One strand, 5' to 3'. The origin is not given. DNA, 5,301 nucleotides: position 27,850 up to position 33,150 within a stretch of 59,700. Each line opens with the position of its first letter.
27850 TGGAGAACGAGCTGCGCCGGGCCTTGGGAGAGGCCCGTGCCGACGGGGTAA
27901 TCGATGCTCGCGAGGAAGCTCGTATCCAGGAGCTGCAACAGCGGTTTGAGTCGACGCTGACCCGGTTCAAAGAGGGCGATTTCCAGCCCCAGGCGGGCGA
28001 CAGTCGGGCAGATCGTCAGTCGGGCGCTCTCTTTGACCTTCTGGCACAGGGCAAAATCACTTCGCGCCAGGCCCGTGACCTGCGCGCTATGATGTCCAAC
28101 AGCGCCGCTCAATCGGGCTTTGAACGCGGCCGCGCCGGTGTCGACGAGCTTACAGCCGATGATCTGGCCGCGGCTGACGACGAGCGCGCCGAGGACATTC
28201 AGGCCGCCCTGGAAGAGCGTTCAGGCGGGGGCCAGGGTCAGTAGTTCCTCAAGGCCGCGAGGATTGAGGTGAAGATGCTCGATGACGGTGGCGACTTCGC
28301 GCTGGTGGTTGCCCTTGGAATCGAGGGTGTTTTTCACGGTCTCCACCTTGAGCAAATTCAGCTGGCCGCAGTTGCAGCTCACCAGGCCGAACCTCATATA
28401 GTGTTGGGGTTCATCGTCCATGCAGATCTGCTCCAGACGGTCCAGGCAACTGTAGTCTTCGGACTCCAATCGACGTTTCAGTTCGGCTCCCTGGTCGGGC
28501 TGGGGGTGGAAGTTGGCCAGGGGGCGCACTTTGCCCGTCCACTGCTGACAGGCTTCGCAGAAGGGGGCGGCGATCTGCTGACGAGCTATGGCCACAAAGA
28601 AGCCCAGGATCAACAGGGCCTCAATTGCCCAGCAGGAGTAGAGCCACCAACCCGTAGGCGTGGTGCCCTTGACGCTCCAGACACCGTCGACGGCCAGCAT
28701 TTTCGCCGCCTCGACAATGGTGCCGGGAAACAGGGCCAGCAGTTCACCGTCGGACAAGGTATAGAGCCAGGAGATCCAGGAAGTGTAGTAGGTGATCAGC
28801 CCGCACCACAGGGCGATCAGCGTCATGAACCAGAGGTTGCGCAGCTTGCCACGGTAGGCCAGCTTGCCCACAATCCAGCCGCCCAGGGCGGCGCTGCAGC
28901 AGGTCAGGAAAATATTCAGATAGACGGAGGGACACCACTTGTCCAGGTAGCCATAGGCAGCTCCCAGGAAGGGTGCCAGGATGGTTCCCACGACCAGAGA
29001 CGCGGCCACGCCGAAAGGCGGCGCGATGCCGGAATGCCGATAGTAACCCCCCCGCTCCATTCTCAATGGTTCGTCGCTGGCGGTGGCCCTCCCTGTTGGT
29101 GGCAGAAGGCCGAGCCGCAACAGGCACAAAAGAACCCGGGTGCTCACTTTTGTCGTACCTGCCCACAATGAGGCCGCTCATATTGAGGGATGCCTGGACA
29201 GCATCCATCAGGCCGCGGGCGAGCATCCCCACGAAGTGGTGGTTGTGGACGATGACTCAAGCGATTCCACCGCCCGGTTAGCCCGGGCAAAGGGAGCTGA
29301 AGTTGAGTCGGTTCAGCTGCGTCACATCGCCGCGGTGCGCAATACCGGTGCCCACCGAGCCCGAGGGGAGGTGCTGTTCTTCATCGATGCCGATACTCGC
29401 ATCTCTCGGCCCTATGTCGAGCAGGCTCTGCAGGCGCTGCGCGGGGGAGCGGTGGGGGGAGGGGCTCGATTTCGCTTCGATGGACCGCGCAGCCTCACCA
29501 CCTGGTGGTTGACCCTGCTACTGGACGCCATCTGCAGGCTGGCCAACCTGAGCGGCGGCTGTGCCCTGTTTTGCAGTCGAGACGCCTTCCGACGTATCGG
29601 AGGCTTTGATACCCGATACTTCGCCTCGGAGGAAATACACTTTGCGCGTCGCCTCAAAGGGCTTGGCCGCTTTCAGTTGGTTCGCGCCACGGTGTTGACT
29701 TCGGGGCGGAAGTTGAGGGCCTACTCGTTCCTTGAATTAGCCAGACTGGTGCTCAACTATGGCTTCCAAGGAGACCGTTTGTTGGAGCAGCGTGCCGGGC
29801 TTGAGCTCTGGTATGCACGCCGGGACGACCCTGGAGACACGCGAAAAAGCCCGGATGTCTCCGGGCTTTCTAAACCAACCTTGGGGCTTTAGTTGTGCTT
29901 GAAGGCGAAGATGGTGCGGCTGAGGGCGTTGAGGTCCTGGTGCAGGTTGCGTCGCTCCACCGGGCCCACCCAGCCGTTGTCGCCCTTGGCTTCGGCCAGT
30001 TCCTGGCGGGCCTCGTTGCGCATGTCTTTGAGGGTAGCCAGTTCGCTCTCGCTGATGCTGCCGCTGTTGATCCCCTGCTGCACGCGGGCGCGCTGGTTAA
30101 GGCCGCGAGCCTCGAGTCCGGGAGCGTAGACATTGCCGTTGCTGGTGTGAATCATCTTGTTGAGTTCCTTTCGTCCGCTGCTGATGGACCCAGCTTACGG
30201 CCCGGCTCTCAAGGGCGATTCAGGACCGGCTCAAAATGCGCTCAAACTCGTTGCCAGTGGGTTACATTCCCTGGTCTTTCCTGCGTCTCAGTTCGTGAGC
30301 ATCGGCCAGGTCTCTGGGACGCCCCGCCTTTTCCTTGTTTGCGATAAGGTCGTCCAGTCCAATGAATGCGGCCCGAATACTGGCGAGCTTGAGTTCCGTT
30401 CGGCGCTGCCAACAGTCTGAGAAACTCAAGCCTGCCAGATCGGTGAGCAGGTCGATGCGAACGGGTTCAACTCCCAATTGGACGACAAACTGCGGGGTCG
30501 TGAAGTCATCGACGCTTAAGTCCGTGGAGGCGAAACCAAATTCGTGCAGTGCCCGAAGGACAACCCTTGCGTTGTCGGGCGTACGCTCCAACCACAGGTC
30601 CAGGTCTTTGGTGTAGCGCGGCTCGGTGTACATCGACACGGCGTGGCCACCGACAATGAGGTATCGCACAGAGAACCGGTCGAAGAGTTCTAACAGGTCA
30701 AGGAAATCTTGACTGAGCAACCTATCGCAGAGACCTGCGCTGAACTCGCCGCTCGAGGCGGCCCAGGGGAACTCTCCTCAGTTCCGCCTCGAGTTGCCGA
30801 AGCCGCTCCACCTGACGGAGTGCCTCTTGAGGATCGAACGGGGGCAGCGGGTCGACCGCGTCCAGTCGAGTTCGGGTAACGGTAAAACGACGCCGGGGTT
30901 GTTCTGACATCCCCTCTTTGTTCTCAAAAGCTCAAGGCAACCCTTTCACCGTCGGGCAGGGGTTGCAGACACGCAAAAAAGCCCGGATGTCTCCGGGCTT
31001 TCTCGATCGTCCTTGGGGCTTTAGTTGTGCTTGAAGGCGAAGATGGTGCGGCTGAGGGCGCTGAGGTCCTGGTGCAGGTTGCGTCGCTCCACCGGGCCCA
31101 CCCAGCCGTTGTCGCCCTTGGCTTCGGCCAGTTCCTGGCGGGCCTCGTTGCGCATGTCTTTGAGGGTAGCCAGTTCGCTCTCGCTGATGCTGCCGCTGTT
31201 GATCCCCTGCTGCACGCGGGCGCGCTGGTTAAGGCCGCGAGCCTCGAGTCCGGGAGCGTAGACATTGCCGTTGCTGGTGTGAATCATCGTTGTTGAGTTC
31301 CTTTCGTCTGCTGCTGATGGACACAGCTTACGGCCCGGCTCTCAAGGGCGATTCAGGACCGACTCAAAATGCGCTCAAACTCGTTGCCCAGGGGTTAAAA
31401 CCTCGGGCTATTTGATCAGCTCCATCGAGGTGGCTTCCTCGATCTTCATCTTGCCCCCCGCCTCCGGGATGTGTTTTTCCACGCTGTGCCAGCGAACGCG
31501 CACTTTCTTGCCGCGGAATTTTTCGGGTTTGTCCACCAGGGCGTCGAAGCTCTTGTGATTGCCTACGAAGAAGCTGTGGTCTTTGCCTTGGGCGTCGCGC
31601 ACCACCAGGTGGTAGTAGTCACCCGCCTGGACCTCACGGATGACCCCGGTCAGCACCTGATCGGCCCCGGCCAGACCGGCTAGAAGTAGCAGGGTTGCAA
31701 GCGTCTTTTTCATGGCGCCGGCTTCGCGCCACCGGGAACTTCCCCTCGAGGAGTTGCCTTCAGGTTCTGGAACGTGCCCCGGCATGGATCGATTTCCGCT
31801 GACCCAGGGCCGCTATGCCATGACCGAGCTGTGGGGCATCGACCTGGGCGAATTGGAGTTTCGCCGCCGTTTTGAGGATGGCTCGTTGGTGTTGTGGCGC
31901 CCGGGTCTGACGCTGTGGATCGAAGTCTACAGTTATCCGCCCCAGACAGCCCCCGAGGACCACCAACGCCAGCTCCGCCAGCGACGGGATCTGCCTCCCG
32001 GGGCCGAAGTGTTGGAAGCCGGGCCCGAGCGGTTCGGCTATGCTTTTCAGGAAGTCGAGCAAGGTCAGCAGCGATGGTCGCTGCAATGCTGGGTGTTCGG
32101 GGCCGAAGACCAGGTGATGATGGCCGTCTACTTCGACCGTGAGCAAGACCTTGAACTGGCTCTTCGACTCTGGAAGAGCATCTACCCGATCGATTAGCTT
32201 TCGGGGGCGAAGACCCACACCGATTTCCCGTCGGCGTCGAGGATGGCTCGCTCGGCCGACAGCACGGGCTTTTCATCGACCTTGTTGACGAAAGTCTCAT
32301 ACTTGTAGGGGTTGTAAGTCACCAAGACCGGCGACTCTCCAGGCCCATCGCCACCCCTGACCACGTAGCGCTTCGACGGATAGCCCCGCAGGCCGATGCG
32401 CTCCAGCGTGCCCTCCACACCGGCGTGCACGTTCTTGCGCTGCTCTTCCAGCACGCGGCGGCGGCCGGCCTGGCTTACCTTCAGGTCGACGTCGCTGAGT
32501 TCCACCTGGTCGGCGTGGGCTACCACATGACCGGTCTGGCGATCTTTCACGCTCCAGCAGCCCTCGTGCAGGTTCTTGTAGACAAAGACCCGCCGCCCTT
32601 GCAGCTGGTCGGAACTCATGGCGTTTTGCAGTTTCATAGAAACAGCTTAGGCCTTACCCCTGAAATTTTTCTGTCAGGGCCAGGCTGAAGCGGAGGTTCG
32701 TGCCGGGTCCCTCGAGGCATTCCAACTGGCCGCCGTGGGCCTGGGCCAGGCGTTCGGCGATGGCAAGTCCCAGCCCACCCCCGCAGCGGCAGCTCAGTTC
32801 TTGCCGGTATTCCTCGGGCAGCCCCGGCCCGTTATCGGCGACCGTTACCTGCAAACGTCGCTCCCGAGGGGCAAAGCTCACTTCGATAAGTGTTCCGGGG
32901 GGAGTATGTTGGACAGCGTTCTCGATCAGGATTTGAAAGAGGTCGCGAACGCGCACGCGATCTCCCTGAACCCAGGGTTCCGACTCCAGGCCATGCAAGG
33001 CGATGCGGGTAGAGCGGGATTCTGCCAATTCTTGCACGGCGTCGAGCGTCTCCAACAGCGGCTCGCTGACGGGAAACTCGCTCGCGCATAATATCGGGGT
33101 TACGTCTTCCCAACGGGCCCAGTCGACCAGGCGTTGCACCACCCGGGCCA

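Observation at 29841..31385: Two near-identical 415-bp modules (terminator + 88-aa gene + leader) directly flank a toxin-like cassette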

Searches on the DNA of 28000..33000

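Call 9: search_rna_families(source=window, start=28000, end=33000, threshold=evalue, max_evalue=1)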
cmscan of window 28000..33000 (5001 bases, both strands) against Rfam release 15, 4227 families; matches with E-value up to 1: 2.
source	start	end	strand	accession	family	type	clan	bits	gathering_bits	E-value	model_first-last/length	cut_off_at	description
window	30974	31039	-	RF02702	AgvB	Gene; sRNA;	-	24.5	56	0.19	1-62/62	no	Anti GcvB sRNA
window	29842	29907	-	RF02702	AgvB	Gene; sRNA;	-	21.4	56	1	1-62/62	no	Anti GcvB sRNA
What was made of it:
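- On Cis-regulatory RNA (riboswitch / attenuator leader): Rfam gives only weak AgvB hits, which fall on the terminators, at 21-24 bits against a gathering score of 56 (call 9).
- Rfam gives only sub-threshold AgvB hits, which fall on the terminators (call 9).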

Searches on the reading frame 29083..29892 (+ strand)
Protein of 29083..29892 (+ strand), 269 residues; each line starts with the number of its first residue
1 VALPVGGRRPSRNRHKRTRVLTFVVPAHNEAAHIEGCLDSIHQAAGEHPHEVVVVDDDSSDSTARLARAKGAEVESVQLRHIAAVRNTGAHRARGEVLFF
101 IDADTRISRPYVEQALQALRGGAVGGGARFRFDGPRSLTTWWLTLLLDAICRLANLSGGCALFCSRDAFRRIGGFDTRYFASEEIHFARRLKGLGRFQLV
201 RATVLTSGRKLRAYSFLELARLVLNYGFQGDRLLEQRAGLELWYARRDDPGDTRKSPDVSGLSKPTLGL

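Call 5: search_protein_families(library=pfam, proteins=[window:29083-29892:+], max_evalue=0.1)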
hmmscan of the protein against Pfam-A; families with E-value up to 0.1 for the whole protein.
window:29083-29892:+ (269 aa): 6 families
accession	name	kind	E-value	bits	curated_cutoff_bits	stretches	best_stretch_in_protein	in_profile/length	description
PF00535.33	Glycos_transf_2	-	8.2e-18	65.3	23.3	1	23-136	2-123/168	Glycosyl transferase family 2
PF10111.15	Glyco_tranf_2_2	-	3.9e-09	36.8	27.3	1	27-117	8-104/276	Glycosyltransferase like family 2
PF13641.12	Glyco_tranf_2_3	-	8.8e-07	29.6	27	1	21-129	3-124/230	Glycosyltransferase like family 2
PF13632.12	Glyco_trans_2_3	-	0.00094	19.5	27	1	99-195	3-110/198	Glycosyl transferase family group 2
PF13704.12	Glyco_tranf_2_4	-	0.046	14.6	27.5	0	29-90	2-66/98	Glycosyl transferase family 2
PF02709.20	Glyco_transf_7C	-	0.096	12.8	23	0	159-180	21-42/78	N-terminal domain of galactosyltransferase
